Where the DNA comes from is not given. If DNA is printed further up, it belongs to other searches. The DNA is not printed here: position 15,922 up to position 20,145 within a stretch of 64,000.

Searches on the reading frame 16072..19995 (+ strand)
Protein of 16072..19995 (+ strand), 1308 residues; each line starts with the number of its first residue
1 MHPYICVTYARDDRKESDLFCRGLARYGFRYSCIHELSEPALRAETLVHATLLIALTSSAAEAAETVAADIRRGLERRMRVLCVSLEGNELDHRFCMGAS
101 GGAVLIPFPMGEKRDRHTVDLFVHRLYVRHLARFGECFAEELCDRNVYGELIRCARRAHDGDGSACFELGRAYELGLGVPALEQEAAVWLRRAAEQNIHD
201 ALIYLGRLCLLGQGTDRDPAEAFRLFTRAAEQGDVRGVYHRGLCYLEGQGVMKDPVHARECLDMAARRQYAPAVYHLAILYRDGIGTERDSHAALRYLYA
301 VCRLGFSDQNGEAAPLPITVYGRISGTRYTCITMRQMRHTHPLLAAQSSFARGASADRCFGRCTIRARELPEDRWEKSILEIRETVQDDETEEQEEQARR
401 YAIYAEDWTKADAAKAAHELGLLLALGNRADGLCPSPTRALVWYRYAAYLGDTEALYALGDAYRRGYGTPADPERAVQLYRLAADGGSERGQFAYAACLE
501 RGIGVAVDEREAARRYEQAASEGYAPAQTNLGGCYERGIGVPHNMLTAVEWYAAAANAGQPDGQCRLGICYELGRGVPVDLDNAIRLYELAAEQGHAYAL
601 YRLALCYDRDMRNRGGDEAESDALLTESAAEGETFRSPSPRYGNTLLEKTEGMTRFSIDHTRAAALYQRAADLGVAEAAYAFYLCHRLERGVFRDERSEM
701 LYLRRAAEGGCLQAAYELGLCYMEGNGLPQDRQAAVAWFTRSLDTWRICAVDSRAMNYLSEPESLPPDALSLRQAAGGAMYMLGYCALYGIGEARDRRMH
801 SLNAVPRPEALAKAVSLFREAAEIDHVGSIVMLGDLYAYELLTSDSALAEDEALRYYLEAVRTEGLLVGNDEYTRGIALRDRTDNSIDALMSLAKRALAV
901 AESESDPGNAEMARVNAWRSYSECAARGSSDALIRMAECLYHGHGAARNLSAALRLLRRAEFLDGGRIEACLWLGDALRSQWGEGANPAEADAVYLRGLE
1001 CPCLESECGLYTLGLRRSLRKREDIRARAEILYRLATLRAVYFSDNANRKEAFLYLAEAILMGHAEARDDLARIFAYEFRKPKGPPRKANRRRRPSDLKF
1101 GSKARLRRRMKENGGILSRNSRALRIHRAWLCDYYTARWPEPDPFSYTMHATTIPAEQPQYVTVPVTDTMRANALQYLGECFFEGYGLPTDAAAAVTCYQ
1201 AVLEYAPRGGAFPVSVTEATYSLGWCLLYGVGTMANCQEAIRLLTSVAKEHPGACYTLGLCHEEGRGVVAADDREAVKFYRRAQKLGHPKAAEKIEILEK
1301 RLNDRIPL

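Call 11: search_protein_families(library=pfam, proteins=[window:16072-19995:+], max_evalue=0.001)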
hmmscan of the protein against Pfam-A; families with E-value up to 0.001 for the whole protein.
window:16072-19995:+ (1308 aa): 1 family
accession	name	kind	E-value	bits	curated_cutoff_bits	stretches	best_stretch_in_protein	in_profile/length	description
PF08238.18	Sel1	-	3.4e-86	281.1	30.7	8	561-596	1-36/36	Sel1 repeat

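Call 36: search_protein_families(library=ncbifam, proteins=[window:16072-19995:+], max_evalue=0.01)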
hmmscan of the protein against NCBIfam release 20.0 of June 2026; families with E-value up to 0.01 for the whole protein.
window:16072-19995:+ (1308 aa): 4 families
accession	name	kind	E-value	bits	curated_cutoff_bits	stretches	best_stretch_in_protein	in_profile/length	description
NF033786.1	phenyl_MerG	equivalog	1.1e-28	100.7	350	3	511-633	51-181/217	phenylmercury resistance protein MerG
NF038194.1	AlgK_TPR_lipo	equivalog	4.2e-17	61.9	700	3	190-294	289-392/448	alginate biosynthesis TPR repeat lipoprotein AlgK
NF047621.1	FlgprotMotXVib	equivalog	5.9e-13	48.8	330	0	492-589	75-173/211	flagellar protein MotX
NF045484.1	TransRegExoR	equivalog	3.3e-07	29.8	450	0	474-530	60-116/267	exopolysaccharide production regulator ExoR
